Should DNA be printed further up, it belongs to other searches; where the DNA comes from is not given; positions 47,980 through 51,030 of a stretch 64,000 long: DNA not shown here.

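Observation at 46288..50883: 1531-aa GH127-GH92-CHB_HEX_C-PA14 fusion: two unrelated exo-glycosidase families in one lipoprotein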

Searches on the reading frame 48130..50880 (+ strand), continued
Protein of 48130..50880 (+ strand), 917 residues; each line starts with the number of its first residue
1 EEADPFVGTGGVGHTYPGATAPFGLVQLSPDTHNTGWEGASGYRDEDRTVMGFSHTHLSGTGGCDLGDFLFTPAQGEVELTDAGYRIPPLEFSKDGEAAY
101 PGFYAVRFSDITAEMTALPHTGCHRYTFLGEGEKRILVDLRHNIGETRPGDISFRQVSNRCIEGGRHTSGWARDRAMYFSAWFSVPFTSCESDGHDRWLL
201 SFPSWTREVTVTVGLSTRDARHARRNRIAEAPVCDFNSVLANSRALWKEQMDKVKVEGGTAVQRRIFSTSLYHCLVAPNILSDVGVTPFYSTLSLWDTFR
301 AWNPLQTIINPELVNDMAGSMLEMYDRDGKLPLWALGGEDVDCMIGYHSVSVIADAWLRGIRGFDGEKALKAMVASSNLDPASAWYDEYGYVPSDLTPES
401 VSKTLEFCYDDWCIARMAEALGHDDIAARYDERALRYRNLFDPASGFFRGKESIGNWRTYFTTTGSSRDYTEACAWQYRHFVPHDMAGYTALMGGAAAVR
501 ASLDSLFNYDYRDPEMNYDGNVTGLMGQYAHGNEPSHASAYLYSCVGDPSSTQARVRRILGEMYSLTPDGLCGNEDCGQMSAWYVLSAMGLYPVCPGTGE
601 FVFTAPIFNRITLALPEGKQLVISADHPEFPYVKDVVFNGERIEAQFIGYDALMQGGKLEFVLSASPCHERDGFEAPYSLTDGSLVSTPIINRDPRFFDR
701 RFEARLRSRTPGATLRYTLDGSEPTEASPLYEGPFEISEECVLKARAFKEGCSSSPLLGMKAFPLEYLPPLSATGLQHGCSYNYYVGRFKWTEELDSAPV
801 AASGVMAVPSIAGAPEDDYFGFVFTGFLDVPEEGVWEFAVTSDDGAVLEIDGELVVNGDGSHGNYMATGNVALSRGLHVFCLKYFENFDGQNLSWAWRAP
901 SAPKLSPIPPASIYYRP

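Call 48: find_homologous_proteins(query=window:48133-50880:+, max_evalue=1e-100)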
Query window:48133-50880:+ (916 aa): 7949 proteins with E <= 1e-100 among 8000 candidates; the best 120 are listed.
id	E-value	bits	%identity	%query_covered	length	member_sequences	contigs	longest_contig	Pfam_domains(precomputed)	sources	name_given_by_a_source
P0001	0.0e+0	2139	98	100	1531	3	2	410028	PF20736.3,PF17678.8,PF07971.19,PF07691.18,PF13287.13,PF13290.14,PF20737.3,PF07944.19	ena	-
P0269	0.0e+0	1456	68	100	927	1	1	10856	PF17678.8,PF07971.19,PF07691.18,PF13287.13,PF13290.14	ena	-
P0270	0.0e+0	1454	66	100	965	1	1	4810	PF17678.8,PF07971.19,PF07691.18,PF13287.13,PF13290.14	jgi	-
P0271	0.0e+0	1448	66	100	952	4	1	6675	PF17678.8,PF07971.19,PF07691.18,PF13287.13,PF13290.14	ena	-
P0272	0.0e+0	1438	66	100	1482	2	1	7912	PF17678.8,PF07971.19,PF07691.18,PF16586.12,PF13287.13,PF13290.14,PF12904.14,PF13204.14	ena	-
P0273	0.0e+0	1433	66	100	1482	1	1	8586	PF17678.8,PF07971.19,PF07691.18,PF16586.12,PF13287.13,PF13290.14,PF12904.14,PF13204.14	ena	-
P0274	0.0e+0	1433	67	100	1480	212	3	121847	PF17678.8,PF07971.19,PF07691.18,PF16586.12,PF13287.13,PF13290.14,PF13204.14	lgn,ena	-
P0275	0.0e+0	1425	67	100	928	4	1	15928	PF17678.8,PF07971.19,PF07691.18,PF13287.13,PF13290.14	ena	-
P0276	0.0e+0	1425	64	100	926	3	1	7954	PF17678.8,PF07971.19,PF07691.18,PF13287.13,PF13290.14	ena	-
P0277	0.0e+0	1416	65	100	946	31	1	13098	PF17678.8,PF07971.19,PF07691.18,PF13287.13,PF13290.14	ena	-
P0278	0.0e+0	1406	64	100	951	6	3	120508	PF17678.8,PF07971.19,PF07691.18,PF13287.13,PF13290.14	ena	-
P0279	0.0e+0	1403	64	100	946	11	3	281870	PF17678.8,PF07971.19,PF07691.18,PF13287.13,PF13290.14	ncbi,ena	-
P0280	0.0e+0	1396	64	100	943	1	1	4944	PF17678.8,PF07971.19,PF07691.18,PF13287.13,PF13290.14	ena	-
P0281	0.0e+0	1393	64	100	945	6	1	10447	PF17678.8,PF07971.19,PF07691.18,PF13287.13,PF13290.14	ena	-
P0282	0.0e+0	1392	64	100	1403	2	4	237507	PF17678.8,PF07971.19,PF07691.18,PF21365.4,PF13287.13,PF13290.14,PF01055.33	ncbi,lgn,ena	-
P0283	0.0e+0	1389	62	100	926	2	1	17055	PF17678.8,PF07971.19,PF07691.18,PF13287.13,PF13290.14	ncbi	-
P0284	0.0e+0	1377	62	100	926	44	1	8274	PF17678.8,PF07971.19,PF07691.18,PF13287.13,PF13290.14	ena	-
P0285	0.0e+0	1376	62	100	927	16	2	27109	PF17678.8,PF07971.19,PF07691.18,PF13287.13,PF13290.14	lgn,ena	-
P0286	0.0e+0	1372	63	100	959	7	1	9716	PF17678.8,PF07971.19,PF07691.18,PF13287.13,PF13290.14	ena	-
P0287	0.0e+0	1370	62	100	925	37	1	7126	PF17678.8,PF07971.19,PF07691.18,PF13287.13,PF13290.14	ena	-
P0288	0.0e+0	1369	62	100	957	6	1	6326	PF17678.8,PF07971.19,PF07691.18,PF13287.13,PF13290.14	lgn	-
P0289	0.0e+0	1368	63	100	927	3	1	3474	PF17678.8,PF07971.19,PF07691.18,PF13287.13,PF13290.14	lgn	-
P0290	0.0e+0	1368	62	100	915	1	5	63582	PF17678.8,PF07971.19,PF07691.18,PF13287.13,PF13290.14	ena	-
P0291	0.0e+0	1364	61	100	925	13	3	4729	PF17678.8,PF07971.19,PF07691.18,PF13287.13,PF13290.14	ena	-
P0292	0.0e+0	1364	62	100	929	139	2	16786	PF17678.8,PF07971.19,PF07691.18,PF13287.13,PF13290.14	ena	-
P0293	0.0e+0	1360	61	100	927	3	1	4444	PF17678.8,PF07971.19,PF07691.18,PF13287.13,PF13290.14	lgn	-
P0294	0.0e+0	1358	62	100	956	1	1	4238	PF17678.8,PF07971.19,PF07691.18,PF13287.13,PF13290.14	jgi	-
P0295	0.0e+0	1345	61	100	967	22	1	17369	PF17678.8,PF07971.19,PF07691.18,PF13287.13,PF13290.14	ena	-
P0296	0.0e+0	1344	61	100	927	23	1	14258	PF17678.8,PF07971.19,PF07691.18,PF13287.13,PF13290.14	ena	-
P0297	0.0e+0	1308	61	100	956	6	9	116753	PF17678.8,PF07971.19,PF07691.18,PF13287.13,PF13290.14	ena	-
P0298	0.0e+0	1307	61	100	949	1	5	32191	PF17678.8,PF07971.19,PF07691.18,PF13287.13,PF13290.14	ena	-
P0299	0.0e+0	1307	61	100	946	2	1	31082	PF17678.8,PF07971.19,PF07691.18,PF13287.13,PF13290.14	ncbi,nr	ncbi:MAG: GH92 family glycosyl hydrolase [Bacteroidales bacterium]|nr:GH92 family glycosyl hydrolase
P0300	0.0e+0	1307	60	100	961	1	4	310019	PF17678.8,PF07971.19,PF07691.18,PF13287.13,PF13290.14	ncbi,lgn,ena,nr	ncbi:MAG: GH92 family glycosyl hydrolase [Prevotella sp.]|nr:GH92 family glycosyl hydrolase [Prevote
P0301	0.0e+0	1307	61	100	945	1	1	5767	PF17678.8,PF07971.19,PF07691.18,PF13287.13,PF13290.14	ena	-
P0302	0.0e+0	1301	59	99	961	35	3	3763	PF17678.8,PF07971.19,PF07691.18,PF13287.13,PF13290.14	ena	-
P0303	0.0e+0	1301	59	99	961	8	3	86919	PF17678.8,PF07971.19,PF07691.18,PF13287.13,PF13290.14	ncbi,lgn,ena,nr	ncbi:MAG: GH92 family glycosyl hydrolase [Prevotella sp.]|nr:GH92 family glycosyl hydrolase [Prevote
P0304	0.0e+0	1294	60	100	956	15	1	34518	PF17678.8,PF07971.19,PF07691.18,PF13287.13,PF13290.14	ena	-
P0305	0.0e+0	1291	61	100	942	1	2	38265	PF17678.8,PF07971.19,PF07691.18,PF13287.13,PF13290.14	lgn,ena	-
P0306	0.0e+0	1275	59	100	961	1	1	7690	PF17678.8,PF07971.19,PF07691.18,PF13287.13,PF13290.14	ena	-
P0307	0.0e+0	1264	58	100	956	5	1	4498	PF17678.8,PF07971.19,PF07691.18,PF13287.13,PF13290.14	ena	-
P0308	0.0e+0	1263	58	100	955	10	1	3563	PF17678.8,PF07971.19,PF07691.18,PF13287.13,PF13290.14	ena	-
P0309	0.0e+0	1261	59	100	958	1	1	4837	PF17678.8,PF07971.19,PF07691.18,PF13290.14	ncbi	-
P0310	0.0e+0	1259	58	100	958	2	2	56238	PF17678.8,PF07971.19,PF07691.18,PF13290.14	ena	-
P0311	0.0e+0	1250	58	100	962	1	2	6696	PF17678.8,PF07971.19,PF07691.18,PF13287.13,PF13290.14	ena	-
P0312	0.0e+0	1249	58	100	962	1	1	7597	PF17678.8,PF07971.19,PF07691.18,PF13287.13,PF13290.14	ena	-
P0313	0.0e+0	1247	58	100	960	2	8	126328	PF17678.8,PF07971.19,PF07691.18,PF13290.14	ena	-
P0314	0.0e+0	1246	58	100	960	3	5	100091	PF17678.8,PF07971.19,PF07691.18,PF13287.13,PF13290.14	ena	-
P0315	0.0e+0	1245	58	100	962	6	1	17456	PF17678.8,PF07971.19,PF07691.18,PF13287.13,PF13290.14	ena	-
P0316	0.0e+0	1243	58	99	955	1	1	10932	PF17678.8,PF07971.19,PF07691.18,PF13287.13,PF13290.14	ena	-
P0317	0.0e+0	1243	58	100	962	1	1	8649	PF17678.8,PF07971.19,PF07691.18,PF13287.13,PF13290.14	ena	-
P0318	0.0e+0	1243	58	100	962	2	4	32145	PF17678.8,PF07971.19,PF07691.18,PF13287.13,PF13290.14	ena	-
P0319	0.0e+0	1243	58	100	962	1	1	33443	PF17678.8,PF07971.19,PF07691.18,PF13287.13,PF13290.14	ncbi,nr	ncbi:MAG: GH92 family glycosyl hydrolase [Bacteroidales bacterium]|nr:GH92 family glycosyl hydrolase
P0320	0.0e+0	1241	57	100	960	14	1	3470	PF17678.8,PF07971.19,PF07691.18,PF13290.14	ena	-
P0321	0.0e+0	1240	58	100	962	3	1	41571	PF17678.8,PF07971.19,PF07691.18,PF13287.13,PF13290.14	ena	-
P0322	0.0e+0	1238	58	99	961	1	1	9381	PF17678.8,PF07971.19,PF07691.18,PF13287.13,PF13290.14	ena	-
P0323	0.0e+0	1237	58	99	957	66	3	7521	PF17678.8,PF07971.19,PF07691.18,PF13287.13,PF13290.14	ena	-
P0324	0.0e+0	1234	58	100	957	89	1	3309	PF17678.8,PF07971.19,PF07691.18,PF13287.13,PF13290.14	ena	-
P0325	0.0e+0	1234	58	100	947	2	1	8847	PF17678.8,PF07971.19,PF07691.18,PF13287.13,PF13290.14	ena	-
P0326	0.0e+0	1234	57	100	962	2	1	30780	PF17678.8,PF07971.19,PF07691.18,PF13287.13,PF13290.14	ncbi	-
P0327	0.0e+0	1233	57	99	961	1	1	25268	PF17678.8,PF07971.19,PF07691.18,PF13287.13,PF13290.14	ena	-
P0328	0.0e+0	1233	58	100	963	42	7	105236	PF17678.8,PF07971.19,PF07691.18,PF13290.14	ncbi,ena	-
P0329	0.0e+0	1233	58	100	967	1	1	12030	PF17678.8,PF07971.19,PF07691.18,PF13287.13,PF13290.14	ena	-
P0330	0.0e+0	1233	58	99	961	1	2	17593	PF17678.8,PF07971.19,PF07691.18,PF13287.13,PF13290.14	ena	-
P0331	0.0e+0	1226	58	100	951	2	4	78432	PF17678.8,PF07971.19,PF07691.18,PF13287.13,PF13290.14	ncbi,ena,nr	ncbi:MAG: GH92 family glycosyl hydrolase [Bacteroidales bacterium]|nr:GH92 family glycosyl hydrolase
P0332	0.0e+0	1225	58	100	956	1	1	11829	PF17678.8,PF07971.19,PF07691.18,PF13287.13,PF13290.14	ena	-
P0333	0.0e+0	1225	58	100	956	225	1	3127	PF17678.8,PF07971.19,PF07691.18,PF13287.13,PF13290.14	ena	-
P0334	0.0e+0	1223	58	100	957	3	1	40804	PF17678.8,PF07971.19,PF07691.18,PF13287.13,PF13290.14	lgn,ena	-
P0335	0.0e+0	1223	57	100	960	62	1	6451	PF17678.8,PF07971.19,PF07691.18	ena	-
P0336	0.0e+0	1222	57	100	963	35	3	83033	PF17678.8,PF07971.19,PF07691.18,PF13287.13,PF13290.14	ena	-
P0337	0.0e+0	1216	57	100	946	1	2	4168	PF17678.8,PF07971.19,PF07691.18,PF13287.13,PF13290.14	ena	-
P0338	0.0e+0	1213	56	99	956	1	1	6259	PF17678.8,PF07971.19,PF07691.18,PF13287.13,PF13290.14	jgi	-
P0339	0.0e+0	1212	57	100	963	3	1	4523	PF17678.8,PF07971.19,PF07691.18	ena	-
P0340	0.0e+0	1199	57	100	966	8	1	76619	PF17678.8,PF07971.19,PF07691.18,PF13287.13,PF13290.14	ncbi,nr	ncbi:MAG: GH92 family glycosyl hydrolase [Bacteroidales bacterium]|nr:GH92 family glycosyl hydrolase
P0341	0.0e+0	1193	56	100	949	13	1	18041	PF17678.8,PF07971.19,PF07691.18,PF13287.13,PF13290.14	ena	-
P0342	0.0e+0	1188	56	100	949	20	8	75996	PF17678.8,PF07971.19,PF07691.18,PF13287.13,PF13290.14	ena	-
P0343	0.0e+0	1165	55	100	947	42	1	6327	PF17678.8,PF07971.19,PF07691.18,PF13287.13,PF13290.14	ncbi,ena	-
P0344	0.0e+0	1141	68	78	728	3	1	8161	PF17678.8,PF07971.19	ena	-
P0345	0.0e+0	1124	55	100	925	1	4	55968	PF17678.8,PF07971.19,PF07691.18,PF13287.13,PF13290.14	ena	-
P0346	0.0e+0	1123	52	100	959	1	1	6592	PF17678.8,PF07971.19,PF07691.18,PF13287.13,PF13290.14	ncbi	-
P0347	0.0e+0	1116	53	100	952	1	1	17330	PF17678.8,PF07971.19,PF07691.18,PF13287.13,PF13290.14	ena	-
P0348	0.0e+0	1108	54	100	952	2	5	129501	PF17678.8,PF07971.19,PF07691.18,PF13287.13,PF13290.14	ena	-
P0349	0.0e+0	1107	53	100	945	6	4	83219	PF17678.8,PF07971.19,PF07691.18,PF13287.13,PF13290.14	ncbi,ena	-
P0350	0.0e+0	1101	53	99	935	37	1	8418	PF17678.8,PF07971.19,PF07691.18,PF13287.13,PF13290.14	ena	-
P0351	0.0e+0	1096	53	100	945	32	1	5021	PF17678.8,PF07971.19,PF07691.18,PF13287.13,PF13290.14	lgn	-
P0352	0.0e+0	1093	52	100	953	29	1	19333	PF17678.8,PF07971.19,PF07691.18,PF13287.13,PF13290.14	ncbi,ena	-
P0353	0.0e+0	1092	52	100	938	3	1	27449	PF17678.8,PF07971.19,PF07691.18,PF13287.13,PF13290.14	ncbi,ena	-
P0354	0.0e+0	1091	53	98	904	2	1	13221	PF17678.8,PF07971.19,PF07691.18,PF13287.13,PF13290.14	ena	-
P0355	0.0e+0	1089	53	100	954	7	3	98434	PF17678.8,PF07971.19,PF07691.18,PF13287.13,PF13290.14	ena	-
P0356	0.0e+0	1084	52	99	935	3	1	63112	PF17678.8,PF07971.19,PF07691.18,PF13287.13,PF13290.14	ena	-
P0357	0.0e+0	1083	53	100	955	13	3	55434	PF17678.8,PF07971.19,PF07691.18,PF13287.13,PF13290.14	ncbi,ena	-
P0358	0.0e+0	1083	53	99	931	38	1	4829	PF17678.8,PF07971.19,PF07691.18,PF13287.13,PF13290.14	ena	-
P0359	0.0e+0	1080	53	99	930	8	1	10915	PF17678.8,PF07971.19,PF07691.18,PF13287.13,PF13290.14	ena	-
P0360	0.0e+0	1079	53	99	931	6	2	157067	PF17678.8,PF07971.19,PF07691.18,PF13287.13,PF13290.14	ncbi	-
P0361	0.0e+0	1079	53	99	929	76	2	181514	PF17678.8,PF07971.19,PF07691.18,PF13287.13,PF13290.14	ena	-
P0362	0.0e+0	1076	52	99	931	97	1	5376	PF17678.8,PF07971.19,PF07691.18,PF13287.13,PF13290.14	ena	-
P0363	0.0e+0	1074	52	100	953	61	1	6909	PF17678.8,PF07971.19,PF07691.18,PF13287.13,PF13290.14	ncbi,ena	-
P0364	0.0e+0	1074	53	97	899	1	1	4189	PF17678.8,PF07971.19,PF07691.18,PF13290.14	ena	-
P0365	0.0e+0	1070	52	100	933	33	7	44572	PF17678.8,PF07971.19,PF07691.18,PF13287.13,PF13290.14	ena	-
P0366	0.0e+0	1070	51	99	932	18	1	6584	PF17678.8,PF07971.19,PF07691.18,PF13287.13,PF13290.14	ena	-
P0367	0.0e+0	1068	52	99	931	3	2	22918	PF17678.8,PF07971.19,PF07691.18,PF13287.13,PF13290.14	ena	-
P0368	0.0e+0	1067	52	99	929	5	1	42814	PF17678.8,PF07971.19,PF07691.18,PF13287.13,PF13290.14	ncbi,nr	ncbi:MAG: GH92 family glycosyl hydrolase [Bacteroidales bacterium]|nr:GH92 family glycosyl hydrolase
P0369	0.0e+0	1065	52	100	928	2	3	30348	PF17678.8,PF07971.19,PF07691.18,PF13287.13,PF13290.14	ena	-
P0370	0.0e+0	1064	54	99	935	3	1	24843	PF17678.8,PF07971.19,PF07691.18,PF13287.13,PF13290.14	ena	-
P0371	0.0e+0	1061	52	99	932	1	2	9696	PF17678.8,PF07971.19,PF07691.18,PF13287.13,PF13290.14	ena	-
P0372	0.0e+0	1061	52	99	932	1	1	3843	PF17678.8,PF07971.19,PF07691.18,PF13287.13,PF13290.14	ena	-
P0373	0.0e+0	1060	51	99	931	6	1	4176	PF17678.8,PF07971.19,PF07691.18,PF13287.13,PF13290.14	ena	-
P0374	0.0e+0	1058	52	99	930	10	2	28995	PF17678.8,PF07971.19,PF07691.18,PF13287.13,PF13290.14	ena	-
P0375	0.0e+0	1058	52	99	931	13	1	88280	PF17678.8,PF07971.19,PF07691.18,PF13287.13,PF13290.14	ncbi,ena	-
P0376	0.0e+0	1058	52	97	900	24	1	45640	PF17678.8,PF07971.19,PF07691.18,PF13287.13,PF13290.14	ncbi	-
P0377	0.0e+0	1057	52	99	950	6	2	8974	PF17678.8,PF07971.19,PF07691.18,PF13287.13,PF13290.14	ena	-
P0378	0.0e+0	1056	52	99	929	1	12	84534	PF17678.8,PF07971.19,PF07691.18,PF13287.13,PF13290.14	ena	-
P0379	0.0e+0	1056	52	99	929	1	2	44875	PF17678.8,PF07971.19,PF07691.18,PF13287.13,PF13290.14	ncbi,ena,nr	ncbi:MAG: GH92 family glycosyl hydrolase [Bacteroidales bacterium]|nr:GH92 family glycosyl hydrolase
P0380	0.0e+0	1055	52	97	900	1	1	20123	PF17678.8,PF07971.19,PF07691.18,PF13287.13,PF13290.14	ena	-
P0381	0.0e+0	1055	52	97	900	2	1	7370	PF17678.8,PF07971.19,PF07691.18,PF13287.13,PF13290.14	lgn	-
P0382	0.0e+0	1055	51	100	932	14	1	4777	PF17678.8,PF07971.19,PF07691.18,PF13287.13,PF13290.14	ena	-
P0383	0.0e+0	1051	52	99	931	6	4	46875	PF17678.8,PF07971.19,PF07691.18,PF13287.13,PF13290.14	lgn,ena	-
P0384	0.0e+0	1051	53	99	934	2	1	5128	PF17678.8,PF07971.19,PF07691.18,PF13287.13,PF13290.14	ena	-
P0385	0.0e+0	1049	51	99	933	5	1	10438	PF17678.8,PF07971.19,PF07691.18,PF13287.13,PF13290.14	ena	-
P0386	0.0e+0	1049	52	97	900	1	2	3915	PF17678.8,PF07971.19,PF07691.18,PF13287.13,PF13290.14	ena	-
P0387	0.0e+0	1048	51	100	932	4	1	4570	PF17678.8,PF07971.19,PF07691.18,PF13287.13,PF13290.14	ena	-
